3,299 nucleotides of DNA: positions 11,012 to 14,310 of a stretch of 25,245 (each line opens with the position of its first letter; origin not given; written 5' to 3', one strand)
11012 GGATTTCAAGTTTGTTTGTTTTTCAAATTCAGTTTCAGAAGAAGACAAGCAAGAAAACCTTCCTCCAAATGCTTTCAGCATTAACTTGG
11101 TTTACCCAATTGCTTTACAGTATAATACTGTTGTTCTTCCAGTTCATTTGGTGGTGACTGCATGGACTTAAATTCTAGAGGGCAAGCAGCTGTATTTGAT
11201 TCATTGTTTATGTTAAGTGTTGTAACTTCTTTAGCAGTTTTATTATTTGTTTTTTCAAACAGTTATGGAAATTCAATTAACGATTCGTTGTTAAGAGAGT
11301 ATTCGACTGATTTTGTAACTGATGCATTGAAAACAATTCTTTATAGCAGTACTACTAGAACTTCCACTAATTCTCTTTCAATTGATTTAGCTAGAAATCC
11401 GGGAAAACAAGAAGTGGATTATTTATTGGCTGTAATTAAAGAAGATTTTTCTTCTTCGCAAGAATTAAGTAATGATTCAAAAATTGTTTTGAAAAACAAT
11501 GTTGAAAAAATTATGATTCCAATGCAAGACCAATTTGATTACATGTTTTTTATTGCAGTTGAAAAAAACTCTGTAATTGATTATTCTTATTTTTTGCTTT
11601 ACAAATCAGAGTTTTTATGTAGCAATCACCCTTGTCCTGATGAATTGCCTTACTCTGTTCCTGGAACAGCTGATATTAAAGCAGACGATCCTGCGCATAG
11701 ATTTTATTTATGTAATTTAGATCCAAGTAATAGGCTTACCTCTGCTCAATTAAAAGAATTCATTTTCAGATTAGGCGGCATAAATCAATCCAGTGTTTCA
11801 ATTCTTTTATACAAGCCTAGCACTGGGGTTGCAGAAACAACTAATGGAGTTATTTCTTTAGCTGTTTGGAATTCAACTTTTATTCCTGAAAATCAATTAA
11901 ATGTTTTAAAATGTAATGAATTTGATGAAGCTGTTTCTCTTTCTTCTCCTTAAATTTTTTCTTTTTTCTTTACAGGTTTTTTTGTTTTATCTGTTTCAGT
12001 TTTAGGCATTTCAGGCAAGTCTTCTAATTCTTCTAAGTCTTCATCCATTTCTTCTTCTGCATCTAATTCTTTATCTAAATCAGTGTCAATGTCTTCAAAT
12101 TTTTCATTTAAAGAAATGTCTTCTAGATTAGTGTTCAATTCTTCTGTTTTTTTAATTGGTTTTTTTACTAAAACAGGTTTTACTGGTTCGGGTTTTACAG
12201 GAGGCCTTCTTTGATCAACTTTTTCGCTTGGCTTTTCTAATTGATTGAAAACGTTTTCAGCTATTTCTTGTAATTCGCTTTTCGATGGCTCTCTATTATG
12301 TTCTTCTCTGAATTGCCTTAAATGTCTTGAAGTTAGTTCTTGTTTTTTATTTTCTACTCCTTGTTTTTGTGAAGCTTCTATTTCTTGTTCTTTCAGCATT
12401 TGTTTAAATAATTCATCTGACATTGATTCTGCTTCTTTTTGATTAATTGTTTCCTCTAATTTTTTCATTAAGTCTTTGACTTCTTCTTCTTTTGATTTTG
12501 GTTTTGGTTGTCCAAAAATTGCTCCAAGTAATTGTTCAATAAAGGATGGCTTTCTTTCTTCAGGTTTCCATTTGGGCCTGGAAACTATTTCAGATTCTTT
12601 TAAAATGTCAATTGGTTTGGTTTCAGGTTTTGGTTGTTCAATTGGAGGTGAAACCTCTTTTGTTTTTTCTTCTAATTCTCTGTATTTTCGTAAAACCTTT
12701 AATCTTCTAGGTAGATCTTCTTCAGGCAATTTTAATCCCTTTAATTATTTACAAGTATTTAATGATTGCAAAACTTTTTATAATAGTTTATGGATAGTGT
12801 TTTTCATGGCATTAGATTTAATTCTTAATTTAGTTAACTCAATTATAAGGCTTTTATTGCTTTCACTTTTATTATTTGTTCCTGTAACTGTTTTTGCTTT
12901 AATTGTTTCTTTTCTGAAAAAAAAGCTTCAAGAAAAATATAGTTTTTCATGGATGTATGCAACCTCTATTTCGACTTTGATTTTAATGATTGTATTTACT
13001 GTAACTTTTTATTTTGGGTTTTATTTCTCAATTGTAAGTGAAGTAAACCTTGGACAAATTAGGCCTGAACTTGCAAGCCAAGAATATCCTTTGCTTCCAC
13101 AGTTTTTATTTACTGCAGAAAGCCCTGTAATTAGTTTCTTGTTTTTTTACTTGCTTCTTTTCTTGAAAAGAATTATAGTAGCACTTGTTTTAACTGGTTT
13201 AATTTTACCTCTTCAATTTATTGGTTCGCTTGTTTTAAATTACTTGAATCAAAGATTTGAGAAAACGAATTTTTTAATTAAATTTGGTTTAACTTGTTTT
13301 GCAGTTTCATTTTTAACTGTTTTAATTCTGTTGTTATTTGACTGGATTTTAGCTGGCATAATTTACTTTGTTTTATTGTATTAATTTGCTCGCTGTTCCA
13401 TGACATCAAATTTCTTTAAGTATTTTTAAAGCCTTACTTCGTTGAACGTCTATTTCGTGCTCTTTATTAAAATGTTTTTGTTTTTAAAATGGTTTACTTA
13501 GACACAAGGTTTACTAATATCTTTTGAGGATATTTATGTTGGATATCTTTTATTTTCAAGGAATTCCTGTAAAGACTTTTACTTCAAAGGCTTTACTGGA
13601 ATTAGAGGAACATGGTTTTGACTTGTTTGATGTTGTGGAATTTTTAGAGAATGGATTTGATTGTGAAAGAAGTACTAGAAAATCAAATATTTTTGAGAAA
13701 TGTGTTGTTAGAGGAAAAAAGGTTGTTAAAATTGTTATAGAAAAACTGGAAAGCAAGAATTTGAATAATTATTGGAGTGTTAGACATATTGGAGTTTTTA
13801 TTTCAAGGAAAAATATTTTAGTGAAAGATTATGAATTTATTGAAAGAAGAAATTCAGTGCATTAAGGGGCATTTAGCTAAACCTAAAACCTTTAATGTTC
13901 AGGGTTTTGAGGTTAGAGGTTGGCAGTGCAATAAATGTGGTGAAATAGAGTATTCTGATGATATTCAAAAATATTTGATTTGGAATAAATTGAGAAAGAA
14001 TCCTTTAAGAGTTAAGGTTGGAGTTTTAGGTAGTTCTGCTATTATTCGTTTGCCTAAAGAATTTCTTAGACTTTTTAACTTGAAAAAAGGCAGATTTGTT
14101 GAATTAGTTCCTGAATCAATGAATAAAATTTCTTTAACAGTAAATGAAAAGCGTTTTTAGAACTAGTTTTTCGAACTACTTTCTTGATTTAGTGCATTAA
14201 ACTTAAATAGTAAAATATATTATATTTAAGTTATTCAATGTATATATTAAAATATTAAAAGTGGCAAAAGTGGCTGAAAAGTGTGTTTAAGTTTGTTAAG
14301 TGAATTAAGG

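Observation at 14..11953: Uncharacterised type IV pilus-like locus: intein-bearing ATPase, enlarged platform protein and eight pilin-like genes, none archaellar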

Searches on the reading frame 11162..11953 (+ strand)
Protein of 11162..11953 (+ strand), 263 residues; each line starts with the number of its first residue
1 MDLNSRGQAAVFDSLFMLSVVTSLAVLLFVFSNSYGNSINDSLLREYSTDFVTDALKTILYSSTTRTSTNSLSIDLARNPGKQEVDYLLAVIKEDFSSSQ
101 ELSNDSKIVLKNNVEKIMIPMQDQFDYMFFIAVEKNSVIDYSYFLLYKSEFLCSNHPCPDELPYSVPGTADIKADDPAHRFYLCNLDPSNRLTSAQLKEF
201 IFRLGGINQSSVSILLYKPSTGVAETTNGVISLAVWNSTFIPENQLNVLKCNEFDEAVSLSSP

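Call 4: search_protein_families(library=pfam, proteins=[window:11162-11953:+], max_evalue=0.1)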
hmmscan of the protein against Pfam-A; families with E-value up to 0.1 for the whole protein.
window:11162-11953:+ (263 aa): 0 families

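Call 5: search_protein_families(library=ncbifam, proteins=[window:11162-11953:+], max_evalue=0.1)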
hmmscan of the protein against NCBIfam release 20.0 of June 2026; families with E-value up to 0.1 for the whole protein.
window:11162-11953:+ (263 aa): 0 families

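Call 44: search_solved_structures(query=A3, max_evalue=1)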
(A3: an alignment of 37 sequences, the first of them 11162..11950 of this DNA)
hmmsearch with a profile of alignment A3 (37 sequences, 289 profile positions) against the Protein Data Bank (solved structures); distinct sequences matched with E-value up to 1: 2.
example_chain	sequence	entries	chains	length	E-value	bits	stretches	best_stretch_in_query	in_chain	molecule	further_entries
9xbd_E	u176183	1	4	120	0.062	15.9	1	45-107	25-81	Nucleotidyltransferase domain-containing protein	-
6thl_A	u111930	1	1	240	0.34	13.5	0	99-152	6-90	Rtt106p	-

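Call 56: search_protein_representatives(protein=window:11162-11950:+)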
Query: 263 residues. Proteins with E-value up to 0.001 (for the whole library): 152; up to 1e-10: 119; up to 1e-30: 9. The best 150 are listed.
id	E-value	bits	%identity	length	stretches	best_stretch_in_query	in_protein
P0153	3.9e-167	570.1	100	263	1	1-263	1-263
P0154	4.1e-63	229.5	46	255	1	3-255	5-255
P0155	7.9e-63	228.6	51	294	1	4-257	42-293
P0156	5.3e-57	209.5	46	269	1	6-258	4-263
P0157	1.2e-43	165.7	41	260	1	3-243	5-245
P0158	1.4e-43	165.6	44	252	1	12-255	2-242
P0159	3.0e-35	138.3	46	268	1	1-246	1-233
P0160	1.9e-34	135.7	39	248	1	5-242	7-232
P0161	5.3e-34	134.2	38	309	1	5-244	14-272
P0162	2.1e-30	122.5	37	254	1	4-241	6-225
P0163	3.0e-30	121.9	38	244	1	3-253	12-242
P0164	8.2e-30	120.5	36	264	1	5-255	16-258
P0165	1.0e-29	120.2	38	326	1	5-232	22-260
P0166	1.6e-29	119.6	40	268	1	1-242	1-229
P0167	1.7e-29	119.5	40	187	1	3-190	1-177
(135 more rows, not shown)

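Call 63: predict_structure(alignment_id=A5)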
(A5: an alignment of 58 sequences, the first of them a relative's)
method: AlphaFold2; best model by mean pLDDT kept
length: 263 residues; sequences in the alignment: 58
mean_pLDDT: 92.2   pTM: 0.84
mean pLDDT of the five models: 92.2, 91.9, 91.6, 91.0, 90.3
residues with pLDDT >= 90: 203; 70-90: 49; 50-70: 11; < 50: 0
segments of 3 or more residues with pLDDT < 50: none
pLDDT, mean of each block of 10 residues (from residue 1): 79 96 98 97 96 98 91 84 90 95 95 97 96 95 97 88 68 84 94 95 96 96 94 97 95 94 68
secondary structure, 60 per line:
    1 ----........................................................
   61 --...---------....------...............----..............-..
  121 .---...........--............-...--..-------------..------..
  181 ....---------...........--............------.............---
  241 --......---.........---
elements in order: H5-60 E63-65 H75-78 E85-87 H88-99 H104-117 E125-135 E138-149 E151-153 E179-184 H194-204 E207-218 E225-237 H243-248 H254-260

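Call 67: fold_search(model_id=the predicted structure, library=pdb)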
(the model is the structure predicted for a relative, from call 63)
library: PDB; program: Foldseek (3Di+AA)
matches with E <= 10: 930; with E <= 0.001: 0
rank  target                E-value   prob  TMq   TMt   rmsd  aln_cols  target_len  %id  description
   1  1go4_D                4.2e-02  0.09  0.14  0.17  20.2       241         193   12  Crystal structure of Mad1-Mad2 reveals a conserved Mad2 binding motif in Mad1 and Cdc20. (released 2002-05-16)
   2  1s2h                  4.8e-02  0.09  0.13  0.16  19.6       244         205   11  The Mad2 spindle checkpoint protein possesses two distinct natively folded states (released 2004-03-30)
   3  3gmh_A                5.7e-02  0.09  0.14  0.17  20.1       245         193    9  Crystal Structure of the Mad2 Dimer (released 2010-11-17)
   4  9hny_FQ               5.7e-02  0.07  0.11  0.12  22.5       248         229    9  Mitoribosomal small subunit in complex with Mettl15 and Mettl17 (released 2025-03-26)
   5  8d1b_A                6.4e-02  0.21  0.18  0.19  18.5       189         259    9  CryoEM structure of human orphan GPCR GPR179 in complex with extracellular matrix protein pikachurin (released 2023-07-26)
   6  3gmh_E                6.4e-02  0.08  0.14  0.17  20.4       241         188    9  Crystal Structure of the Mad2 Dimer (released 2010-11-17)
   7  3gmh_C                6.4e-02  0.08  0.14  0.17  20.4       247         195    9  Crystal Structure of the Mad2 Dimer (released 2010-11-17)
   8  3gmh_G                6.7e-02  0.09  0.14  0.17  20.0       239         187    9  Crystal Structure of the Mad2 Dimer (released 2010-11-17)
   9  2v64_A                6.7e-02  0.08  0.13  0.16  20.4       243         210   11  Crystallographic structure of the conformational dimer of the Spindle Assembly Checkpoint protein Mad2. (released 2007-11-27)
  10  6p8r_A                7.6e-02  0.07  0.11  0.16  17.5       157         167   11  Structure of P. aeruginosa ATCC27853 HORMA2 (released 2019-12-25)
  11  1vq0_A                8.0e-02  0.07  0.12  0.11  21.2       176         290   13  Crystal structure of 33 kDa chaperonin (Heat shock protein 33 homolog) (HSP33) (TM1394) from Thermotoga maritima at 2. (released 2004-12-14)
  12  5lcw_Z                9.0e-02  0.08  0.13  0.16  20.5       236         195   11  Cryo-EM structure of the Anaphase-promoting complex/Cyclosome, in complex with the Mitotic checkpoint complex (APC/C-M (released 2016-08-10)
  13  1go4_B                9.6e-02  0.08  0.14  0.17  20.1       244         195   12  Crystal structure of Mad1-Mad2 reveals a conserved Mad2 binding motif in Mad1 and Cdc20. (released 2002-05-16)
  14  6qb7_D                1.1e-01  0.30  0.19  0.34  10.0       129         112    8  Structure of the H1 domain of human KCTD16 (released 2019-02-06)
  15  3gmh_I                1.1e-01  0.08  0.14  0.17  20.3       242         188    8  Crystal Structure of the Mad2 Dimer (released 2010-11-17)
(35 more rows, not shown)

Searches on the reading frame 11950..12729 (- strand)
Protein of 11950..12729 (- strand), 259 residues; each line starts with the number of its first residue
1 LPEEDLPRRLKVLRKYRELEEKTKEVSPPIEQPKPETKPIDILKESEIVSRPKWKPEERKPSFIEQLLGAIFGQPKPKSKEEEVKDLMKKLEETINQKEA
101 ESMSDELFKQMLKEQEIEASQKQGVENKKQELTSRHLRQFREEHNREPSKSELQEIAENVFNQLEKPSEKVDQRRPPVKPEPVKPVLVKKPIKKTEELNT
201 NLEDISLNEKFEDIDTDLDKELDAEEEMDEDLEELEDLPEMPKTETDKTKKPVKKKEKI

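Call 7: search_protein_families(library=pfam, proteins=[window:11950-12729:-], max_evalue=0.01)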
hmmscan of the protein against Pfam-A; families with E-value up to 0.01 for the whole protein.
window:11950-12729:- (259 aa): 1 family
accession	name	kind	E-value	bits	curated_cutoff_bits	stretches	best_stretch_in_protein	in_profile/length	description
PF09074.15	Mer2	-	0.00046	20.5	27.7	1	71-166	74-170/193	Mer2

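Call 70: search_protein_families(library=ncbifam, proteins=[window:11950-12729:-], max_evalue=0.1)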
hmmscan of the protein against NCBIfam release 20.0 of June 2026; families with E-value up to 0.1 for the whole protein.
window:11950-12729:- (259 aa): 0 families

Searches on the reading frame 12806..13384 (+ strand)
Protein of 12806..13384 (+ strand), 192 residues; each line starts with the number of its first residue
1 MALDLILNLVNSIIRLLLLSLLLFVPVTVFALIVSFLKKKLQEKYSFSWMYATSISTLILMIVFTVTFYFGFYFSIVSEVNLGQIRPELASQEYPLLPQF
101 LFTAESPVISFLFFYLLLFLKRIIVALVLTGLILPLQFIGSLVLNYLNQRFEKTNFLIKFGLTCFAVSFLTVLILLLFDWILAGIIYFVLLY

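Call 70: search_protein_families(library=ncbifam, proteins=[window:12806-13384:+], max_evalue=0.1)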
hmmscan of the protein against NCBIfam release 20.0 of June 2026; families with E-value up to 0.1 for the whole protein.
window:12806-13384:+ (192 aa): 0 families

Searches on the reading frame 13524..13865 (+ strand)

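Call 7: search_protein_families(library=pfam, proteins=[window:13524-13865:+], max_evalue=0.01)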
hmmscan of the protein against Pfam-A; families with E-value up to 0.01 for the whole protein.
window:13524-13865:+ (113 aa): 1 family
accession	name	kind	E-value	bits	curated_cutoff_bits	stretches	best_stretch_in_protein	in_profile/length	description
PF14076.12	DUF4258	-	0.003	18.2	25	1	19-78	1-63/71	Domain of unknown function (DUF4258)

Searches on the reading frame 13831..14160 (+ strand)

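Call 7: search_protein_families(library=pfam, proteins=[window:13831-14160:+], max_evalue=0.01)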
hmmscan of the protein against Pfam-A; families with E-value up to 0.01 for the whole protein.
window:13831-14160:+ (109 aa): 1 family
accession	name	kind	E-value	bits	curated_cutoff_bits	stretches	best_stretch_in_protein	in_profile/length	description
PF04014.23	MazE_antitoxin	-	0.00017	21.9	24.7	1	67-87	5-25/48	Antidote-toxin recognition MazE, bacterial antitoxin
